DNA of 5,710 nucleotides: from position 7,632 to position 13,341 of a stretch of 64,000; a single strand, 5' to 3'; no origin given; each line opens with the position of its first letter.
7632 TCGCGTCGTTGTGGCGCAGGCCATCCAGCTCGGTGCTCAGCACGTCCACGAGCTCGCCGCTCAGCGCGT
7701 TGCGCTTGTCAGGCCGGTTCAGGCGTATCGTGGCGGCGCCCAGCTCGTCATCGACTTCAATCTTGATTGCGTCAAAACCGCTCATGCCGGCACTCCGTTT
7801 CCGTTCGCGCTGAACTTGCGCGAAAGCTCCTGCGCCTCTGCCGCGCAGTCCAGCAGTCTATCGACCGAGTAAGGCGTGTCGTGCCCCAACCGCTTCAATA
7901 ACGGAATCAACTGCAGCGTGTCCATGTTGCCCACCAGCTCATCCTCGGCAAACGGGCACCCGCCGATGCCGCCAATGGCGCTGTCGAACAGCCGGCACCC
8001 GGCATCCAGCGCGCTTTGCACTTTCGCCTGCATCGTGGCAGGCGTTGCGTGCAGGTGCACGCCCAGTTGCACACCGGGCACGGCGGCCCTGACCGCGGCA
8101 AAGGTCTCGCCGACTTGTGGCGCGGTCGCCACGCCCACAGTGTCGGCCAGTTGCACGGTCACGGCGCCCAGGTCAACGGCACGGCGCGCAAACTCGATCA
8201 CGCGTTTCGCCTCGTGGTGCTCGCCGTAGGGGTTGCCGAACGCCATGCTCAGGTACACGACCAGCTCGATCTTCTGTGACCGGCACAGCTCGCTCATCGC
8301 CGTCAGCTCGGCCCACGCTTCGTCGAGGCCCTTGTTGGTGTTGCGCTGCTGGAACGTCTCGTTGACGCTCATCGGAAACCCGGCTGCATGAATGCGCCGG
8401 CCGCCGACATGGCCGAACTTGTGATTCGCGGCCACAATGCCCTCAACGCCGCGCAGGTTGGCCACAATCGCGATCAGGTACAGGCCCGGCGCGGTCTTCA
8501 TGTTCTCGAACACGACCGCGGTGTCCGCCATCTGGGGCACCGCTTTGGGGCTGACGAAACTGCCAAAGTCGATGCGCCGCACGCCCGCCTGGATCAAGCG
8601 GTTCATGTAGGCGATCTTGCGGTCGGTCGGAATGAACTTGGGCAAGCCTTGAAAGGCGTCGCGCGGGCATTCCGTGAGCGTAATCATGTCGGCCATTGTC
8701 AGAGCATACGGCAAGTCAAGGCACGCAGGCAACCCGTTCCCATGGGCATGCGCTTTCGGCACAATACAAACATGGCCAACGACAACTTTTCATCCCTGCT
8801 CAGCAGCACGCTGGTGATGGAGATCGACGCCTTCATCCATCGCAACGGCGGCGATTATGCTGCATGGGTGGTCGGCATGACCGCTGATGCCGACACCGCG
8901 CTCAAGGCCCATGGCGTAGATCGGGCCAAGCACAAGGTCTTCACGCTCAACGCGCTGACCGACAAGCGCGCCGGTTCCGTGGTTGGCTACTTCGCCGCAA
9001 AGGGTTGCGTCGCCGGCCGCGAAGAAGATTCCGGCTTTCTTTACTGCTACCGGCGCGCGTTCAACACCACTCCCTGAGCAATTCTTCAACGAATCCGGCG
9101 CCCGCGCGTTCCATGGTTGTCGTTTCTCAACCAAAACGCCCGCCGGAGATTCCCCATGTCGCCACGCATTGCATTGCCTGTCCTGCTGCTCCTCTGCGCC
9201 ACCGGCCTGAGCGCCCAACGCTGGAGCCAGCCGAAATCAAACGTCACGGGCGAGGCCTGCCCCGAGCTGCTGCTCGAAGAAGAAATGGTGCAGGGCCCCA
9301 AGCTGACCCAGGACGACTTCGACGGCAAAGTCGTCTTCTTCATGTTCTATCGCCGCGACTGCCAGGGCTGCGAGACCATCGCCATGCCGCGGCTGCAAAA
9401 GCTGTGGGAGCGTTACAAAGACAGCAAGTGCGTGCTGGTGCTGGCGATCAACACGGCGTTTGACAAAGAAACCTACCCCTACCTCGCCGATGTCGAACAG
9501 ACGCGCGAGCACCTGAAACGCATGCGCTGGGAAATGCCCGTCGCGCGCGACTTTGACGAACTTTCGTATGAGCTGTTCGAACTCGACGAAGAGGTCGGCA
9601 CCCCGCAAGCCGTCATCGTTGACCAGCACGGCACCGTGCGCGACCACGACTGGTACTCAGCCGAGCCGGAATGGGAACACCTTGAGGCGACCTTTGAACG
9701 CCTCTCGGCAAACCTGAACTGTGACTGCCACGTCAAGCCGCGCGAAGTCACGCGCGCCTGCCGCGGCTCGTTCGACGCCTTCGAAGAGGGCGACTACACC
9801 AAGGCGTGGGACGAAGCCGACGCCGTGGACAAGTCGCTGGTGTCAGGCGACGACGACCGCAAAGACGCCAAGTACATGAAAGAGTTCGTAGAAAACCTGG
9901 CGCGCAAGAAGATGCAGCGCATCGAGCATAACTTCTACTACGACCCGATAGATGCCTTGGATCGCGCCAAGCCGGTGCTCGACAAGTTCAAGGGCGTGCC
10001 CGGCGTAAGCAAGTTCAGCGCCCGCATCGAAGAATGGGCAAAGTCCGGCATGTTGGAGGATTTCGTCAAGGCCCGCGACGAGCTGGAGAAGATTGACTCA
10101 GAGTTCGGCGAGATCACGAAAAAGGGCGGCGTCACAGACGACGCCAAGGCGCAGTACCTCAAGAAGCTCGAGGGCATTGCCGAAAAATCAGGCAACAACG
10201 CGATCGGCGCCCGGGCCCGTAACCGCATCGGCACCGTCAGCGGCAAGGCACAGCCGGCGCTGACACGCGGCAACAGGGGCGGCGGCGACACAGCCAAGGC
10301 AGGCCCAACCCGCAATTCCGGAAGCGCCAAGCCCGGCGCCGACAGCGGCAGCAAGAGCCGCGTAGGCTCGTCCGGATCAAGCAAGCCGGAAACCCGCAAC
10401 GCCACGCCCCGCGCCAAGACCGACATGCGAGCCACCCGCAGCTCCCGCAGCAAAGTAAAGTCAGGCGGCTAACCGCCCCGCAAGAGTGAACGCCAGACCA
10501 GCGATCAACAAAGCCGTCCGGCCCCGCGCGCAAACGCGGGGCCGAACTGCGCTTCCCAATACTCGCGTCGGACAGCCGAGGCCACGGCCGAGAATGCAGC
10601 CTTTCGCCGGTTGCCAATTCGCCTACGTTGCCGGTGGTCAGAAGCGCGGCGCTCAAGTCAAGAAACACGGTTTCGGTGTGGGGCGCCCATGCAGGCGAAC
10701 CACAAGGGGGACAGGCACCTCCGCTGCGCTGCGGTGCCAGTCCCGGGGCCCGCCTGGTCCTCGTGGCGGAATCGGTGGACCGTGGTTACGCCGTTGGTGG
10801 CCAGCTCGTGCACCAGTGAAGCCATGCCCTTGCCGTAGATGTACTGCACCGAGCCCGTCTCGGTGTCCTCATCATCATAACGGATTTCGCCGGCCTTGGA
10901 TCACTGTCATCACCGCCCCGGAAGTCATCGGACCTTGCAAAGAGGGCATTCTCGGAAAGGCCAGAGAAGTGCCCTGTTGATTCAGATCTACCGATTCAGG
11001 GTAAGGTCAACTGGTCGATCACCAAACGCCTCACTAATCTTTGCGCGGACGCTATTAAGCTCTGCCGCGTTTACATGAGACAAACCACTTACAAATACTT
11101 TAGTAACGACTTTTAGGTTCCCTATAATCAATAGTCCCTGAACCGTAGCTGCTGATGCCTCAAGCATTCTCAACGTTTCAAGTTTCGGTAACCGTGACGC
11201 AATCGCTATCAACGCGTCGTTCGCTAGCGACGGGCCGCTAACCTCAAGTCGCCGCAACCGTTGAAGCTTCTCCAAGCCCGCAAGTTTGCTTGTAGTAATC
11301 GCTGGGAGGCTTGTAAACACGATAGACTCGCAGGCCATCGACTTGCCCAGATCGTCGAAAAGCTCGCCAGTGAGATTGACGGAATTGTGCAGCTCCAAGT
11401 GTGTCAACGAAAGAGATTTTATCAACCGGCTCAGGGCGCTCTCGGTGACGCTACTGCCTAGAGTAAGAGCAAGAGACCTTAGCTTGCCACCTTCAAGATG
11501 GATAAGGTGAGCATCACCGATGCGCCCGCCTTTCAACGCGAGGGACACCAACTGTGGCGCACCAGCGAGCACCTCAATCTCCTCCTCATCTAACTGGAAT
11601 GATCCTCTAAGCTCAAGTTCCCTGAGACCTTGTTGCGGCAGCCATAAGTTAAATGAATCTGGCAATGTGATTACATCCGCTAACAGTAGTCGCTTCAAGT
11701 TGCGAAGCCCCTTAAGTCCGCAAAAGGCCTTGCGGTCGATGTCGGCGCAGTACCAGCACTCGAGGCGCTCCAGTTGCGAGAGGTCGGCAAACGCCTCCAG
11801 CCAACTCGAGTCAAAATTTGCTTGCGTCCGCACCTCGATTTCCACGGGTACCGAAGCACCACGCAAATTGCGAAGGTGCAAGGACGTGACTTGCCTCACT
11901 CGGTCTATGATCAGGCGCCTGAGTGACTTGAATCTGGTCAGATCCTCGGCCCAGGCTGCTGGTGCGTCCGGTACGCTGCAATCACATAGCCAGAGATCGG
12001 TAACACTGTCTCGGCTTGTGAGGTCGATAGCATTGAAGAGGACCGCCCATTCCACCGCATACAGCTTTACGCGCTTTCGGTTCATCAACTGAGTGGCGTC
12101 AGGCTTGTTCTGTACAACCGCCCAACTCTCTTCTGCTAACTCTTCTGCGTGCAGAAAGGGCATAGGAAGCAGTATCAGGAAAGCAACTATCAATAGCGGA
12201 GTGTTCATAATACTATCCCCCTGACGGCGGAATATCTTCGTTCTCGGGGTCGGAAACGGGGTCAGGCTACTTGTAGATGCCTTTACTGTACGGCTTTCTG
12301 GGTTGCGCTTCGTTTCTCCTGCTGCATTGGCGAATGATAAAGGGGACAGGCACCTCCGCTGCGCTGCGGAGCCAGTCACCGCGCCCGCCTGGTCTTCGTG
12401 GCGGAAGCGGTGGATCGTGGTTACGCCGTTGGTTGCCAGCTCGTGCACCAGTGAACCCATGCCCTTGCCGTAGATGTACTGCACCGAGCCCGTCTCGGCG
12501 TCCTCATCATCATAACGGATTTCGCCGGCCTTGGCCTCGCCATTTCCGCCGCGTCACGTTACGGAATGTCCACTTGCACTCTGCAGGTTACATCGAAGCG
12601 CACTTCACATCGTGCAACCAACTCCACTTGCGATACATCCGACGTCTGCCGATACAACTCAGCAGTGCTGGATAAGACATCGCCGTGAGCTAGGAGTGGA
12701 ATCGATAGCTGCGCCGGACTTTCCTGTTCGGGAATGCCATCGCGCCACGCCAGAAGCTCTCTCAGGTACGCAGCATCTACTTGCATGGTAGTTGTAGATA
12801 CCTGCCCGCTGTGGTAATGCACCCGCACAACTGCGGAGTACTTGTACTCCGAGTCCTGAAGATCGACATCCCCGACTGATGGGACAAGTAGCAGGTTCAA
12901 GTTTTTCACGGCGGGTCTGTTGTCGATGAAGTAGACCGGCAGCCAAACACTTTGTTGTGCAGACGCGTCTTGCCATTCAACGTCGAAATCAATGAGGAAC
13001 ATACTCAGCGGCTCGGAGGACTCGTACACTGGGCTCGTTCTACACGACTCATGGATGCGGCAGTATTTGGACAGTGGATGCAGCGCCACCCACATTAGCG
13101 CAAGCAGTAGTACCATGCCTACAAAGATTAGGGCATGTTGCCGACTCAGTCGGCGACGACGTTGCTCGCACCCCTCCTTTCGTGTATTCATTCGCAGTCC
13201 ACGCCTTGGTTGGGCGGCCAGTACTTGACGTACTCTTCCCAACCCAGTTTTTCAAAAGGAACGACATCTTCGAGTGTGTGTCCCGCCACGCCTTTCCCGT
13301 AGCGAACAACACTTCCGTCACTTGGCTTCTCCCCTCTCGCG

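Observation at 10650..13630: Array of a conserved high-GC coding module, each copy preceding a different low-GC gene for a signal-anchored protein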

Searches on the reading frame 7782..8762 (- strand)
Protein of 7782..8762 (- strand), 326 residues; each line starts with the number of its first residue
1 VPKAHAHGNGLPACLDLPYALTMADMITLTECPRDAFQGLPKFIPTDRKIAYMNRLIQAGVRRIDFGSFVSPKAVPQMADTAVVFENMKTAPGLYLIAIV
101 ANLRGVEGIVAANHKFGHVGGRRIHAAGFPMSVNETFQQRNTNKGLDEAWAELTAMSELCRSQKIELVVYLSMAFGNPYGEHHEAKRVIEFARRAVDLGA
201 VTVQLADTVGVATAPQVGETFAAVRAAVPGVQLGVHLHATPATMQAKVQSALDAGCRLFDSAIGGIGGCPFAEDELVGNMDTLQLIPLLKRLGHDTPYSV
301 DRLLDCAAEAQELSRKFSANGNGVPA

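Call 32: search_protein_families(library=pfam, proteins=[window:7782-8762:-], max_evalue=0.01)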
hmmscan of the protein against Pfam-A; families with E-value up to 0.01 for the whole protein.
window:7782-8762:- (326 aa): 1 family
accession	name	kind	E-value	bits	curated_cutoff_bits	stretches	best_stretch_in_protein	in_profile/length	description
PF00682.25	HMGL-like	-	1.6e-24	87.2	29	1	33-306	9-256/260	HMGL-like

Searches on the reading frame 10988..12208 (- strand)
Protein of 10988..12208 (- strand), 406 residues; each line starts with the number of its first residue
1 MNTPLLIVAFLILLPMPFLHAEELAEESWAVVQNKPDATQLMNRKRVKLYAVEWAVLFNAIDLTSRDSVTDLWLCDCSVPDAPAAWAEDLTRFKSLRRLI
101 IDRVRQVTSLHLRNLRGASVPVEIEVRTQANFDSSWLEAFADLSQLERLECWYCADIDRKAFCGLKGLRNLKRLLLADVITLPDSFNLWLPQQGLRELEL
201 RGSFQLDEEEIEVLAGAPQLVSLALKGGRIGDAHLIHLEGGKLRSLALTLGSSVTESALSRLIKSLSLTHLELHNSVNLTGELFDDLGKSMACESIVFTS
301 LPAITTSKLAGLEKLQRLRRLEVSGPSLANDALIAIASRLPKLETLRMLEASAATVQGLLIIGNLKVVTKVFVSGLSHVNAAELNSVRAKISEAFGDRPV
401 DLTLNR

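Call 10: search_protein_families(library=pfam, proteins=[window:10991-12208:-], max_evalue=1)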
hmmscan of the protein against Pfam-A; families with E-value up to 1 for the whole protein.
seq(406 aa): 1 family
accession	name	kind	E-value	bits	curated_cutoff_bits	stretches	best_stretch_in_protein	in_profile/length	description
PF23598.1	LRR_14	-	4.4e-06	26.1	40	1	83-226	107-247/353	Leucine-rich repeat region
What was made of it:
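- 10988..12208 (-): Gene for a 406-aa LRR protein with a cleavable-type signal peptide (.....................). It is a candidate orphan immunity protein (Imm-LRR type). GC is 52.4% and GC3 is 57%. Weak Pfam LRR_14 hit (call 10).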

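Call 31: search_protein_families(library=padloc, proteins=[window:10988-12208:-], max_evalue=0.1)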
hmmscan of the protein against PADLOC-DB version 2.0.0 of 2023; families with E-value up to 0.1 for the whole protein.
window:10988-12208:- (406 aa): 0 families

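Call 56: search_protein_families(library=ncbifam, proteins=[window:10988-12208:-], max_evalue=1)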
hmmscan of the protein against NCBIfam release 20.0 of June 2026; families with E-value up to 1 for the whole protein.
window:10988-12208:- (406 aa): 0 families
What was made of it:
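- Tried and rejected: Pfam, PADLOC and NCBIfam scans of the module, the two cargo proteins and the tip remnant gave nothing except a weak LRR hit (calls 10, 31, 56).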

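Call 63: find_related_loci(query=window:10988-12208:-, collection=genome_contigs, flank=8000)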
Query window:10988-12208:- (406 aa) in genome_contigs; peptide patterns used: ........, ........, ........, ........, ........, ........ (x = any residue, [..] = any of these).
75 stretches matched a pattern, but none encodes a relative of the query by tblastn (E <= 1e-3).
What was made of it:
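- Tried and rejected: A locus scan with the LRR protein found nothing (call 63).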

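Call 72: find_homologous_proteins(query=window:10988-12208:-, max_evalue=0.001)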
Query window:10988-12208:- (406 aa): 1 proteins with E <= 0.001 among 8000 candidates.
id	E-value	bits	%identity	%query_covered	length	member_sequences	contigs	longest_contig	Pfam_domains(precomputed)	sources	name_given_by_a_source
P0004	2.5e-258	874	100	100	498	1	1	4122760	PF23598.2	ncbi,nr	ncbi:MAG: hypothetical protein IPK87_17070 [Planctomycetes bacterium]|nr:hypothetical protein [Planc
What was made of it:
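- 10988..12208 (-): It has no homologues other than itself (calls 63, 72).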

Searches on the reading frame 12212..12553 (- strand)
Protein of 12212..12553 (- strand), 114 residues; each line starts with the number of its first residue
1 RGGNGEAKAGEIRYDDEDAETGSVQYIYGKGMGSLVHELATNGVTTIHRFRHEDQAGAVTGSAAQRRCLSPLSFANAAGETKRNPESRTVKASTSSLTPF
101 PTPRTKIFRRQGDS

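Call 10: search_protein_families(library=pfam, proteins=[window:12212-12553:-], max_evalue=1)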
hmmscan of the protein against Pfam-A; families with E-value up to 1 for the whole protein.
seq(114 aa): 0 families

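Call 14: find_homologous_proteins(query=window:12245-12553:-, max_evalue=0.01)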
Query seq(103 aa) (103 aa): 2 proteins with E <= 0.01 among 7 candidates.
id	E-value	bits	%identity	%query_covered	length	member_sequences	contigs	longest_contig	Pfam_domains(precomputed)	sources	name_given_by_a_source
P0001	1.0e-26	111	76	69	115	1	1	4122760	-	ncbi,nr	ncbi:MAG: hypothetical protein IPK87_17080 [Planctomycetes bacterium]|nr:hypothetical protein [Planc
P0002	2.1e-18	85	74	55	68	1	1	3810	-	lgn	-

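Call 16: find_encoding_contigs(protein=P0001, flank=10000)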
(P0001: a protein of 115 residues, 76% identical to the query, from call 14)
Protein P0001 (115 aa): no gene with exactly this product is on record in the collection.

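Call 17: find_encoding_contigs(protein=P0002, flank=10000)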
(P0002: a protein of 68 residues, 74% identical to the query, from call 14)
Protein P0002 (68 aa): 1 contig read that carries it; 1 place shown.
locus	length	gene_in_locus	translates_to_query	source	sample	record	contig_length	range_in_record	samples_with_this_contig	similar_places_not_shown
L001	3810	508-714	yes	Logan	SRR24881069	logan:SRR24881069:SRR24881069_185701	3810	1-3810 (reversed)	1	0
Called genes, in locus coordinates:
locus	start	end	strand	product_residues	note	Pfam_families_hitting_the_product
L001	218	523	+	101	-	PF01844:HNH (weak), PF13395:HNH_4 (weak)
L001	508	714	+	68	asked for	-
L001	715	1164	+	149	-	-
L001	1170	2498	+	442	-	-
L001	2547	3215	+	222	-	-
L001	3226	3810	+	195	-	?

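Call 31: search_protein_families(library=padloc, proteins=[L001:218-523:+, L001:715-1164:+, L001:1170-2498:+], max_evalue=0.1)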
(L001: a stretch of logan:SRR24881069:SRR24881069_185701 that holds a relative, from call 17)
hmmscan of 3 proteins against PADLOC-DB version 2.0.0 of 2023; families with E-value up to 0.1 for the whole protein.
L001:218-523:+ (101 aa): 2 families
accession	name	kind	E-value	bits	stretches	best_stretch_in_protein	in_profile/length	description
PDLC00973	Cas9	-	0.025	11.1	1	62-99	625-662/830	CRISPR subtype II RNA-guided endonuclease Cas9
PDLC01256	Cas9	-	0.032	11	1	62-99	529-565/711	"CAS-II-A,CAS-II-B,CAS-II-C; effector__SPE"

L001:715-1164:+ (149 aa): 0 families

L001:1170-2498:+ (442 aa): 2 families
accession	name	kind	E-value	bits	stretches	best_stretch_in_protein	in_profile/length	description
PDLC01664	Cas12c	-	0.005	12.7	1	161-239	475-549/1163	Cas12c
PDLC01663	Cas12c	-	0.033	10.1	1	164-239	469-547/1165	CAS-V-C; effector__SPE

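Call 32: search_protein_families(library=pfam, proteins=[L001:218-523:+, L001:715-1164:+, L001:1170-2498:+, L001:2547-3215:+], max_evalue=0.01)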
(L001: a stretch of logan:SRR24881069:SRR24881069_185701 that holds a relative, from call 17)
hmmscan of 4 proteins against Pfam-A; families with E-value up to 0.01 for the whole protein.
L001:218-523:+ (101 aa): 3 families
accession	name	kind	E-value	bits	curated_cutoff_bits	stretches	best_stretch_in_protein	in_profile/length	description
PF01844.29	HNH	-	2.3e-07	31.3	21.4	1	60-93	12-45/47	HNH endonuclease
PF13395.12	HNH_4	-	3.4e-06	27.4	22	1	61-98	17-54/54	HNH endonuclease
PF14279.12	HNH_5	-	0.0011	19.3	27.5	1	58-82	9-33/56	HNH endonuclease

L001:715-1164:+ (149 aa): 0 families

L001:1170-2498:+ (442 aa): 0 families

L001:2547-3215:+ (222 aa): 0 families

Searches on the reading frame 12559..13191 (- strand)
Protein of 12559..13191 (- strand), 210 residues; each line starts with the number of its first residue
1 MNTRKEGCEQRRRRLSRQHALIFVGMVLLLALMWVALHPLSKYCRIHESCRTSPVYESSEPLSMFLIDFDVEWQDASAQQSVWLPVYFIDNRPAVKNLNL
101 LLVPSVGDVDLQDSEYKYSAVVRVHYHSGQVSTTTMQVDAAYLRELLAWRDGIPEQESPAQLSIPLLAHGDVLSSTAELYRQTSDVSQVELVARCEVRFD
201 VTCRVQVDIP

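Call 10: search_protein_families(library=pfam, proteins=[window:12562-13191:-], max_evalue=1)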
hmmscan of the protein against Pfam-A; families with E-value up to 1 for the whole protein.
seq(210 aa): 0 families

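Call 31: search_protein_families(library=padloc, proteins=[window:12559-13191:-], max_evalue=0.1)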
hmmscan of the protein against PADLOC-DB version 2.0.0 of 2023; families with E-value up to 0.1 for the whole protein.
window:12559-13191:- (210 aa): 0 families

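Call 50: find_homologous_proteins(query=window:12559-13191:-, max_evalue=0.01)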
Query window:12559-13191:- (210 aa): 1 proteins with E <= 0.01 among 165 candidates.
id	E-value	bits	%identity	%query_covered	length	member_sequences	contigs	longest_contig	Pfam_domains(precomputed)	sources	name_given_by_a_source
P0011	2.8e-90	319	100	70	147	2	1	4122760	-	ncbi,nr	ncbi:MAG: hypothetical protein IPK87_17075 [Planctomycetes bacterium]|nr:hypothetical protein [Planc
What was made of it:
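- Neither cargo protein has a homologue of known function (calls 50, 63, 72).
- Tried and rejected: The word-indexed protein searches found only self and one 68-aa relative for the module, and only self for the two cargo proteins (calls 14, 50, 72).
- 12559..13191 (-): Gene for a 210-aa signal-anchored protein (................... + TM helix). It is the probable cognate immunity protein of the deleted AMOP-type tip. GC is 53.6%. NCBI calls a shorter 147-aa version, IPK87_17075. It has no other homologues (call 50).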

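Call 56: search_protein_families(library=ncbifam, proteins=[window:12559-13191:-], max_evalue=1)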
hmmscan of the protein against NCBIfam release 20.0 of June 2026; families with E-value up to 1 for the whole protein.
window:12559-13191:- (210 aa): 2 families
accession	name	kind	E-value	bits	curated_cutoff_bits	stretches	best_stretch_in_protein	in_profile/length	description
TIGR02039.1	CysD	subfamily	0.0097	15.5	396.6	1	61-147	177-261/294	sulfate adenylyltransferase, small subunit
NF011800.0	PRK15265.1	equivalog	0.089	12.9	195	1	98-136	11-49/141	subtilase cytotoxin subunit B-like protein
